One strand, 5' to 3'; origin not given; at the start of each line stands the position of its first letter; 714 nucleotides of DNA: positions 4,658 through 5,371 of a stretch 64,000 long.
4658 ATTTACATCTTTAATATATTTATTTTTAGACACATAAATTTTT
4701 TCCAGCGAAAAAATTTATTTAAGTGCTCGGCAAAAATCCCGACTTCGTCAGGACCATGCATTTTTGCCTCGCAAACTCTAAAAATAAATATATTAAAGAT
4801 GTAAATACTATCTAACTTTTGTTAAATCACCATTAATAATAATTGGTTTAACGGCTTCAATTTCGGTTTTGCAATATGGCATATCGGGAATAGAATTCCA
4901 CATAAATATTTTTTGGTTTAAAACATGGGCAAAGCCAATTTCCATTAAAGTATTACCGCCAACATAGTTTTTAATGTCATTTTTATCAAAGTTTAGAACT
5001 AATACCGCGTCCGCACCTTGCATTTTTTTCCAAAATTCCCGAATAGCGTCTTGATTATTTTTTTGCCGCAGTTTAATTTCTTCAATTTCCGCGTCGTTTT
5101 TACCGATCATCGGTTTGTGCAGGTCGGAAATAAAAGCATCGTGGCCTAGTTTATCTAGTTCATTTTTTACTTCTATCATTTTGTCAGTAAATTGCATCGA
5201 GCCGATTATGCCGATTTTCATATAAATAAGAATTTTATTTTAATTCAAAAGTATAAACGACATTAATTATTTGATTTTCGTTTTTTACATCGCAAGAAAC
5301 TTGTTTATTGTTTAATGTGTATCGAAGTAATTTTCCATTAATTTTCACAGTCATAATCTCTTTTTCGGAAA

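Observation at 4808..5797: Three-gene minus-strand cassette inserted between uvrB and uvrA, encoding an NDT/Rcl-like Rossmann protein and two unknown proteins, bounded by a MITE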

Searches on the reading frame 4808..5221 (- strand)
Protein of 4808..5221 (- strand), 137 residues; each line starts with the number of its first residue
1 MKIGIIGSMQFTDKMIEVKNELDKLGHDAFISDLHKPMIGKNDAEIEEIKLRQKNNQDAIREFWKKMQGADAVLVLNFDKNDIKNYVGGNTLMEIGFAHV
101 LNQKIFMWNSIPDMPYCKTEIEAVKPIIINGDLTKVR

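Call 3: search_protein_families(library=pfam, proteins=[window:4808-5221:-], max_evalue=1)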
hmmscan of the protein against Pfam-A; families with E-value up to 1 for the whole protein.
window:4808-5221:- (137 aa): 3 families
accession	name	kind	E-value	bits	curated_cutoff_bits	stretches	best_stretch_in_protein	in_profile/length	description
PF05014.21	Nuc_deoxyrib_tr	-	0.0031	18.1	28.8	1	8-110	6-98/117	Nucleoside 2-deoxyribosyltransferase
PF05973.20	Gp49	-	0.018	15.5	23.9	1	21-82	17-74/90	Phage derived protein Gp49-like (DUF891)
PF03358.20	FMN_red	-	0.036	14.1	24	1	4-75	5-76/152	NADPH-dependent FMN reductase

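Call 7: search_protein_families(library=ncbifam, proteins=[window:4808-5221:-], max_evalue=1)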
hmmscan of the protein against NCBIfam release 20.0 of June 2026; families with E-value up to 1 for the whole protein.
window:4808-5221:- (137 aa): 4 families
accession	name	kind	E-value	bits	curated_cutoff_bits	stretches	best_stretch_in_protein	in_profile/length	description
NF035937.1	EboA_family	subfamily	0.018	14.9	320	1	39-118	48-127/219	EboA family metabolite traffic protein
NF045692.1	OglycostaseCruG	equivalog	0.04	12.8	600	1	40-103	64-127/386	2'-O-glycosyltransferase CruG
TIGR00597.1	rad10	subfamily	0.12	12.2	72.9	1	39-87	62-111/112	nucleotide excision repair endonuclease ERCC1/Rad10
NF041718.1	rSAM_phane_AMC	equivalog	0.12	11.4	425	1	29-68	173-213/362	cyclophane-forming radical SAM peptide maturase AmcB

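Call 10: find_homologous_proteins(query=window:4808-5221:-)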
Query window:4808-5221:- (137 aa): 2790 proteins with E <= 0.001 among 2804 candidates; the best 120 are listed.
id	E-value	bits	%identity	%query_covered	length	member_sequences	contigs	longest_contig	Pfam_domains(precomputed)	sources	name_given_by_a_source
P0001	1.1e-85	302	100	100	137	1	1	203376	-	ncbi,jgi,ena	-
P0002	3.4e-71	255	82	100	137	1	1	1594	-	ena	-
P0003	1.5e-70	253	82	100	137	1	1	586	-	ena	-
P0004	1.8e-70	253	82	100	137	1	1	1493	-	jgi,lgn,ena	-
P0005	3.8e-70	252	82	100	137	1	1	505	-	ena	-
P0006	4.3e-70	252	82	100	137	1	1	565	-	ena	-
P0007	5.5e-70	252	81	100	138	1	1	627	-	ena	-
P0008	6.7e-70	251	82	100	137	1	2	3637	-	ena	-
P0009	7.1e-70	251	79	100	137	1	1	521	-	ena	-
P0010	8.8e-70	251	82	100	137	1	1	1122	-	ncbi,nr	ncbi:MAG: hypothetical protein Q8L01_00750 [Candidatus Woesebacteria bacterium]|nr:hypothetical prot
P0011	1.6e-69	250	82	100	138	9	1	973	-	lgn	-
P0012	1.7e-69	250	81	100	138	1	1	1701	-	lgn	-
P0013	1.8e-69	250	82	100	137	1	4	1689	-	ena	-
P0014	2.5e-69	249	80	99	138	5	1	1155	-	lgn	-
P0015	4.0e-69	249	82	100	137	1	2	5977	-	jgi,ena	jgi:hypothetical protein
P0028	1.6e-68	247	80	100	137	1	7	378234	-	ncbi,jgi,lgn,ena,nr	ncbi:MAG TPA: hypothetical protein P5548_02050 [Candidatus Moranbacteria bacterium]|nr:hypothetical 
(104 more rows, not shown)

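Call 11: find_encoding_contigs(protein=P0001, flank=6000, max_places=3)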
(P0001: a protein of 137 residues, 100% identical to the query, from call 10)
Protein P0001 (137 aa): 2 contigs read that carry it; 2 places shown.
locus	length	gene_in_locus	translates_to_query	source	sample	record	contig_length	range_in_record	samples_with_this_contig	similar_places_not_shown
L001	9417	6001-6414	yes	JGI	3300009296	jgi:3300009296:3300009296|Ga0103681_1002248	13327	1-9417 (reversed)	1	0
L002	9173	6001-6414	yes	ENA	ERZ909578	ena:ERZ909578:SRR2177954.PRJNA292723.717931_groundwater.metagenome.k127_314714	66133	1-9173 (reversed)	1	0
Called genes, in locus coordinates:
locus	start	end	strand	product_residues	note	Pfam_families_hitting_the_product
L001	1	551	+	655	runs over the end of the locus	PF13185:GAF_2 (weak), PF00512:HisKA (weak), PF02518:HATPase_c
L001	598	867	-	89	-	-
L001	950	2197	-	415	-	PF01541:GIY-YIG (weak), PF27096:UvrC_M, PF08459:UvrC_RNaseH_dom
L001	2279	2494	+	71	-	-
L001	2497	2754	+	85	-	PF05016:ParE_toxin (weak), PF15738:YafQ_toxin (weak), PF05015:HigB-like_toxin (weak)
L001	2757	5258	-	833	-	PF00005:ABC_tran (faint), PF02463:SMC_N (faint), PF13175:AAA_15 (faint), PF13191:AAA_16 (faint), PF13555:AAA_29 (faint), PF20703:nSTAND1 (faint), PF17760:UvrA_inter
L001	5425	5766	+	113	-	-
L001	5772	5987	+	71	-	-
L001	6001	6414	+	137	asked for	-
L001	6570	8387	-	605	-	PF00270:DEAD (weak), PF04851:ResIII, PF13604:AAA_30 (faint), PF17757:UvrB_inter, PF27431:UvrB_3rd, PF00271:Helicase_C, PF12344:UvrB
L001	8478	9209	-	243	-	PF00005:ABC_tran, PF13304:AAA_21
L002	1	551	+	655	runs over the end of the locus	PF13185:GAF_2 (weak), PF00512:HisKA (weak), PF02518:HATPase_c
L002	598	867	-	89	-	-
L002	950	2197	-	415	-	PF01541:GIY-YIG (weak), PF27096:UvrC_M, PF08459:UvrC_RNaseH_dom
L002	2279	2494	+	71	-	-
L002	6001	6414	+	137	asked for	-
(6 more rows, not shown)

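Call 12: find_encoding_contigs(protein=P0028, flank=6000, max_places=6)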
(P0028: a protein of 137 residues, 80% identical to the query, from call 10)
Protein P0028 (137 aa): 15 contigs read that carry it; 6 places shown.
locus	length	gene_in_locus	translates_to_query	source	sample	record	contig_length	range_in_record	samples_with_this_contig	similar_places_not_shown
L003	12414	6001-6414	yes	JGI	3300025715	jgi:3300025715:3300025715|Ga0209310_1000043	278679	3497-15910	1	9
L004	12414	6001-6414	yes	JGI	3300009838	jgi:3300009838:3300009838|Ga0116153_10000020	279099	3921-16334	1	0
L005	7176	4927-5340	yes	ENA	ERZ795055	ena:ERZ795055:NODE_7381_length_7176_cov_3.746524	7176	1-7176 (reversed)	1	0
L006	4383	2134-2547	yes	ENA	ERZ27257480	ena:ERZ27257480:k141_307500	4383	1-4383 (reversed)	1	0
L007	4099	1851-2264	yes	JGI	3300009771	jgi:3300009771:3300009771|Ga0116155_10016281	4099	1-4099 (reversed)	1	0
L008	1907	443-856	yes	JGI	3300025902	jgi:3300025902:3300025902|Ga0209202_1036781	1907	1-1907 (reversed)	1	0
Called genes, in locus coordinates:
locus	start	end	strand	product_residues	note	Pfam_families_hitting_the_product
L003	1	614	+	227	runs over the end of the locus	PF22935:RM44_endonuclase, PF14622:Ribonucleas_3_3, PF00636:Ribonuclease_3, PF00035:dsrm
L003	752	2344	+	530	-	PF07969:Amidohydro_3, PF01979:Amidohydro_1 (faint), PF07969:Amidohydro_3 (weak)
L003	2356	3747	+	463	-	PF21799:MurD-like_N, PF08245:Mur_ligase_M, PF02875:Mur_ligase_C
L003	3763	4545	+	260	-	PF00188:CAP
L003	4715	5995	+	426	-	PF00275:EPSP_synthase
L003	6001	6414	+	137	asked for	-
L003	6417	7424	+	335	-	PF00022:Actin (weak), PF06723:MreB_Mbl, PF00012:HSP70, PF14450:FtsA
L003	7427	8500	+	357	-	PF13439:Glyco_transf_4, PF20706:GT4-conflict, PF00534:Glycos_transf_1, PF13692:Glyco_trans_1_4, PF13524:Glyco_trans_1_2 (weak)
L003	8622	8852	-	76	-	-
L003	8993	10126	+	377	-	PF13439:Glyco_transf_4, PF20706:GT4-conflict (weak), PF00534:Glycos_transf_1, PF13692:Glyco_trans_1_4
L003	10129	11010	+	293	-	PF13177:DNA_pol3_delta2, PF00004:AAA (weak)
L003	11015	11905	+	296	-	PF08478:POTRA_1 (weak)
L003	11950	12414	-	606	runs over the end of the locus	PF13231:PMT_2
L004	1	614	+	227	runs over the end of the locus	PF22935:RM44_endonuclase, PF14622:Ribonucleas_3_3, PF00636:Ribonuclease_3, PF00035:dsrm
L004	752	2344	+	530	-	PF07969:Amidohydro_3, PF01979:Amidohydro_1 (faint), PF07969:Amidohydro_3 (weak)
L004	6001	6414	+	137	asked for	-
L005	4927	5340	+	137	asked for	-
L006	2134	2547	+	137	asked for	-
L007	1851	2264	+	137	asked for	-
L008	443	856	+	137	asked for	-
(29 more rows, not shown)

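Call 16: find_related_loci(query=window:4808-5221:-, collection=genome_contigs, flank=5000)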
Query window:4808-5221:- (137 aa) in genome_contigs; peptide patterns used: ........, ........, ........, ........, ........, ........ (x = any residue, [..] = any of these).
71 stretches matched a pattern; 35 encode a relative of the query (tblastn E <= 1e-3); 35 distinct loci.
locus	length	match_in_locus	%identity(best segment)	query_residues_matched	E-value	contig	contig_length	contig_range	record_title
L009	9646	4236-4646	83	1-137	1e-75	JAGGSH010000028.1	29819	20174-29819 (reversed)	MAG: bacterium isolate AUK017 PB_MANV_017_c_000000000145, whole genome shotgun sequence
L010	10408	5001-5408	80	1-136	1e-74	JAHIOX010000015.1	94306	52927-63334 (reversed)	MAG: Patescibacteria group bacterium isolate KR13_S3.mb.30 KR13_S3.mb.30_k141_226812, whole genome shotgun sequence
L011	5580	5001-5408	82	1-136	2e-74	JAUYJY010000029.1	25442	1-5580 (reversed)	MAG: Candidatus Pacearchaeota archaeon isolate C24_metabat.bin.171 C24_k141_608743, whole genome shotgun sequence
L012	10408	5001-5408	83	1-136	5e-74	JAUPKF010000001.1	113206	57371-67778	MAG: Patescibacteria group bacterium isolate erpe_2018_pw_0hr_WHONDRS-PP48-000085_A_bin.1 scaffold_4, whole genome shotg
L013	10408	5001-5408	82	1-136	1e-72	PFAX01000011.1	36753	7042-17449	MAG: bacterium (Candidatus Gribaldobacteria) CG10_big_fil_rev_8_21_14_0_10_37_21 CG10_8_21_14_0.10_scaffold_1728_c, whol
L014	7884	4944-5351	80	1-136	2e-72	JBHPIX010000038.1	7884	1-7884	Patescibacteria group bacterium isolate SAG AM-312-K06 AM-312-K06_NODE_38, whole genome shotgun sequence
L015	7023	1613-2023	80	1-137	3e-72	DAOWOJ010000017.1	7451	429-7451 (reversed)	MAG TPA_asm: Candidatus Aenigmatarchaeota archaeon isolate CSMAG_3051 CSMAG_3051_k141_2244336_length_7451_cov_31.3722, w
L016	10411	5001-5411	76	1-137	5e-72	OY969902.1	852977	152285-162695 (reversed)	MAG: uncultured archaeon isolate MFD01476.bin.c.10 genome assembly, chromosome: 1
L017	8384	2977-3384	77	1-136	2e-71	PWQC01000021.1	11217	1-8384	MAG: Candidatus Nealsonbacteria bacterium isolate CSSed10_466R1 CS-Sed10-C14743, whole genome shotgun sequence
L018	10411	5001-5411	79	1-137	1e-71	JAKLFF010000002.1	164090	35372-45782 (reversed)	MAG: Patescibacteria group bacterium isolate RA.bin150 RA.bin150_2, whole genome shotgun sequence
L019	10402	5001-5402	80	1-134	2e-70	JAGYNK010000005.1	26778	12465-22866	MAG: Candidatus Moraniibacteriota bacterium isolate M55B143 k51_1278264_flag_0_multi_28.4000_len_26778, whole genome sho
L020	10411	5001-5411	77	1-137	5e-70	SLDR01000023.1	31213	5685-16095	MAG: Candidatus Campbellbacteria bacterium isolate CSSed162cmB_559 CSSed16-2cmB-2047, whole genome shotgun sequence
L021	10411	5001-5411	76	1-137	1e-69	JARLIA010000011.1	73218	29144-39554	MAG: Candidatus Paceibacterota bacterium isolate MAG_BA90 MetaBAT2_Bin_90_Anoxic_k141_1943865, whole genome shotgun sequ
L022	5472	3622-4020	74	1-133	2e-68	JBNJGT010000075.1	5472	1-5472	MAG: Nanobdellota archaeon isolate Y22_30dBSe2.bin.114 NODE_12170_length_5472_cov_38.173646, whole genome shotgun sequen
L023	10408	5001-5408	72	1-136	8e-68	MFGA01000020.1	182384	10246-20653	MAG: Candidatus Falkowbacteria bacterium RIFOXYA2_FULL_38_12 rifoxya2_full_scaffold_72, whole genome shotgun sequence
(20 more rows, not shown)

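Call 17: find_related_loci(query=window:4808-5221:-, collection=viral_contigs, flank=5000)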
Query window:4808-5221:- (137 aa) in viral_contigs; peptide patterns used: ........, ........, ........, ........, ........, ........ (x = any residue, [..] = any of these).
5 stretches matched a pattern, but none encodes a relative of the query by tblastn (E <= 1e-3).

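Call 23: search_solved_structures(query=window:4808-5221:-, max_evalue=10, show_alignments=3)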
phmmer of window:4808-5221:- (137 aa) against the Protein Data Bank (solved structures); distinct sequences matched with E-value up to 10: 1.
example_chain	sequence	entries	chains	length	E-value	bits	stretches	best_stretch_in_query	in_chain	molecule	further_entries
4dcn_C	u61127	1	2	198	1.4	12.3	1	11-84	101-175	Arfaptin-2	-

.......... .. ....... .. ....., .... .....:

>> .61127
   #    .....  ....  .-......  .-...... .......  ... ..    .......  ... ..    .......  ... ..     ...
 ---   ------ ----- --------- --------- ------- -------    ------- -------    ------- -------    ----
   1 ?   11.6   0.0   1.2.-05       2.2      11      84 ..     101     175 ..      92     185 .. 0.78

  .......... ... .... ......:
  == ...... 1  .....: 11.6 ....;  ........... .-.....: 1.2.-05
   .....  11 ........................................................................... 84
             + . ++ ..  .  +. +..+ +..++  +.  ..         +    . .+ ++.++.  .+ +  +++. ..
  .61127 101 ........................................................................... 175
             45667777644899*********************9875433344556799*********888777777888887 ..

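Call 30: predict_structure(alignment_id=A1)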
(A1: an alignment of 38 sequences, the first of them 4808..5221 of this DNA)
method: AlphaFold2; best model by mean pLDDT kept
length: 137 residues; sequences in the alignment: 38
mean_pLDDT: 90.9   pTM: 0.83
mean pLDDT of the five models: 90.9, 90.8, 90.0, 89.2, 88.1
residues with pLDDT >= 90: 96; 70-90: 37; 50-70: 4; < 50: 0
segments of 3 or more residues with pLDDT < 50: none
pLDDT, mean of each block of 10 residues (from residue 1): 93 94 97 80 82 71 90 97 92 96 98 93 97 94
secondary structure, 60 per line:
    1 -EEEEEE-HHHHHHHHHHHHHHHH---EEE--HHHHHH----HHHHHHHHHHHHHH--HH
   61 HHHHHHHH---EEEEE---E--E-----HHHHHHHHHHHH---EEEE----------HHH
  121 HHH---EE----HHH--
elements in order: E2-7 H9-24 E28-30 H33-38 H43-56 H59-68 E72-76 H89-100 E104-107 H118-123

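Call 32: search_protein_representatives(protein=window:4808-5221:-)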
Query: 137 residues. Proteins with E-value up to 0.001 (for the whole library): 962; up to 1e-10: 492; up to 1e-30: 16. The best 150 are listed.
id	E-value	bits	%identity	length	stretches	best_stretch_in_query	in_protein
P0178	9.8e-50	184.3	64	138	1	1-136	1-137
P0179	9.4e-46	171.5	61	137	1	1-137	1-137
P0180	1.8e-43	164.1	55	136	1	1-136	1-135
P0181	9.7e-43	161.7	54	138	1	1-136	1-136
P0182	5.3e-42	159.3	54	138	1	1-136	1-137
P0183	2.3e-41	157.2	35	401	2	2-136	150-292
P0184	1.1e-40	155.1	57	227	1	1-136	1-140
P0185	1.2e-39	151.8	61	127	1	1-109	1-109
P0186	2.3e-39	150.8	53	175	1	1-135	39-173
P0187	6.0e-39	149.4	53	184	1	1-136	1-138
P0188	2.3e-38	147.6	40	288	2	1-136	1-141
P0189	2.8e-34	134.3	51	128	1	9-137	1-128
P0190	4.6e-34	133.6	47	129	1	9-137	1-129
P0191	5.9e-34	133.3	47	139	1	1-136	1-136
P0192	3.0e-32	127.8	61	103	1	1-101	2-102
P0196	2.8e-29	118.2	46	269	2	2-136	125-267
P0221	8.4e-24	100.4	44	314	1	1-135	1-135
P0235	7.2e-23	97.4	41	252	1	2-133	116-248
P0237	1.5e-22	96.4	46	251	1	1-136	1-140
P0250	4.6e-22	94.8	42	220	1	1-136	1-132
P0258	1.3e-21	93.3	40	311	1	3-136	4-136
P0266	7.1e-21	91.0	39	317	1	1-134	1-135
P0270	8.8e-21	90.6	37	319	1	3-136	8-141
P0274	1.2e-20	90.2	41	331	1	1-136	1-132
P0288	4.6e-20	88.3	40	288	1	1-136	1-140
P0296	1.2e-19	86.9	42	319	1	3-136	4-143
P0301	2.3e-19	86.1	43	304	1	2-130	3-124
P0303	2.3e-19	86.0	42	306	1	1-136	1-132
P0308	3.1e-19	85.7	45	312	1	1-137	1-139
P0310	4.4e-19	85.2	40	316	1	1-135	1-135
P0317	6.8e-19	84.5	38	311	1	2-136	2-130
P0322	9.8e-19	84.0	36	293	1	3-136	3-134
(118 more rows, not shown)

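Call 33: search_protein_families(library=pfam, proteins=[P0221, P0258, P0266, P0270, P0274, P0296, P0303, P0308, P0183, P0188], max_evalue=0.01)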
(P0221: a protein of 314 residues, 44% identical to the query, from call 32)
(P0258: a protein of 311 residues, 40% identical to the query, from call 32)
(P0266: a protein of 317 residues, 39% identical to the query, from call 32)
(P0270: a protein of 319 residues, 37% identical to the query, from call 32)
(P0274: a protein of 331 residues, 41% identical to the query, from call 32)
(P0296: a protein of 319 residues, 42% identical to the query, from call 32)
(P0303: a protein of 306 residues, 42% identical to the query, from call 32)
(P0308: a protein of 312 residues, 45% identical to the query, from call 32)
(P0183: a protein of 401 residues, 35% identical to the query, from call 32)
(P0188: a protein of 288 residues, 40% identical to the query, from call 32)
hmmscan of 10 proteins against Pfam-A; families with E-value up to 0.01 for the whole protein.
P0221 (314 aa): 1 family
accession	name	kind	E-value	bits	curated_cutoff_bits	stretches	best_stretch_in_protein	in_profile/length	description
PF01931.24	NTPase_I-T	-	2.6e-28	99.3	25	1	150-312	2-161/162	Protein of unknown function DUF84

P0258 (311 aa): 2 families
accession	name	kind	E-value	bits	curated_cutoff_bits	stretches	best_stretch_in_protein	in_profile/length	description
PF01931.24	NTPase_I-T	-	1.9e-20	73.8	25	1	150-309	2-159/162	Protein of unknown function DUF84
PF05014.21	Nuc_deoxyrib_tr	-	0.0018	18.9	28.8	1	14-112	15-99/117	Nucleoside 2-deoxyribosyltransferase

P0266 (317 aa): 1 family
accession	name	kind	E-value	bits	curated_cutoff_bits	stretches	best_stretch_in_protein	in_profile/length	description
PF00293.34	NUDIX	-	6.5e-12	46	21.1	1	144-263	3-130/134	NUDIX domain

P0270 (319 aa): 2 families
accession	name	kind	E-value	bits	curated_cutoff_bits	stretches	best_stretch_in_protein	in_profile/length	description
PF01931.24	NTPase_I-T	-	2.1e-15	57.4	25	1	159-314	6-159/162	Protein of unknown function DUF84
PF05014.21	Nuc_deoxyrib_tr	-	0.0011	19.5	28.8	1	22-115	19-98/117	Nucleoside 2-deoxyribosyltransferase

P0274 (331 aa): 1 family
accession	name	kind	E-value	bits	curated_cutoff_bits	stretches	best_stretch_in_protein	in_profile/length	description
PF02545.19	Maf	-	4.5e-44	150.8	27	1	138-326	1-186/187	Maf-like protein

P0296 (319 aa): 2 families
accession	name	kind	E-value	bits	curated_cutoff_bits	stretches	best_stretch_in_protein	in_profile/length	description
PF01931.24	NTPase_I-T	-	2.5e-24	86.4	25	1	157-314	2-160/162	Protein of unknown function DUF84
PF05014.21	Nuc_deoxyrib_tr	-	0.0011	19.6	28.8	1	17-118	18-98/117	Nucleoside 2-deoxyribosyltransferase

P0303 (306 aa): 1 family
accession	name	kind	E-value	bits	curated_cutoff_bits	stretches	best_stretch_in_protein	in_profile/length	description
PF01931.24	NTPase_I-T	-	1.3e-27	97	25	1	146-305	2-160/162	Protein of unknown function DUF84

P0308 (312 aa): 1 family
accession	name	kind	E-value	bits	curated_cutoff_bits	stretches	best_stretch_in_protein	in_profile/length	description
PF01931.24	NTPase_I-T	-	6.6e-26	91.5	25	1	152-312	2-162/162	Protein of unknown function DUF84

P0183 (401 aa): 2 families
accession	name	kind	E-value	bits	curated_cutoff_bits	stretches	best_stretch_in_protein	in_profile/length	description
PF05014.21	Nuc_deoxyrib_tr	-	3.2e-06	27.7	28.8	0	53-112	44-98/117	Nucleoside 2-deoxyribosyltransferase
PF03819.22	MazG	-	0.00019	22.1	22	1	324-396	6-70/74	MazG nucleotide pyrophosphohydrolase domain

P0188 (288 aa): 2 families
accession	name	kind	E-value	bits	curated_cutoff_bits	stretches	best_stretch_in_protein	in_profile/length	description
PF05014.21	Nuc_deoxyrib_tr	-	1.9e-05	25.2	28.8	0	151-270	2-117/117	Nucleoside 2-deoxyribosyltransferase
PF18306.6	LDcluster4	-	0.002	18.2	26.3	0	177-263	61-134/151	SLOG cluster4 family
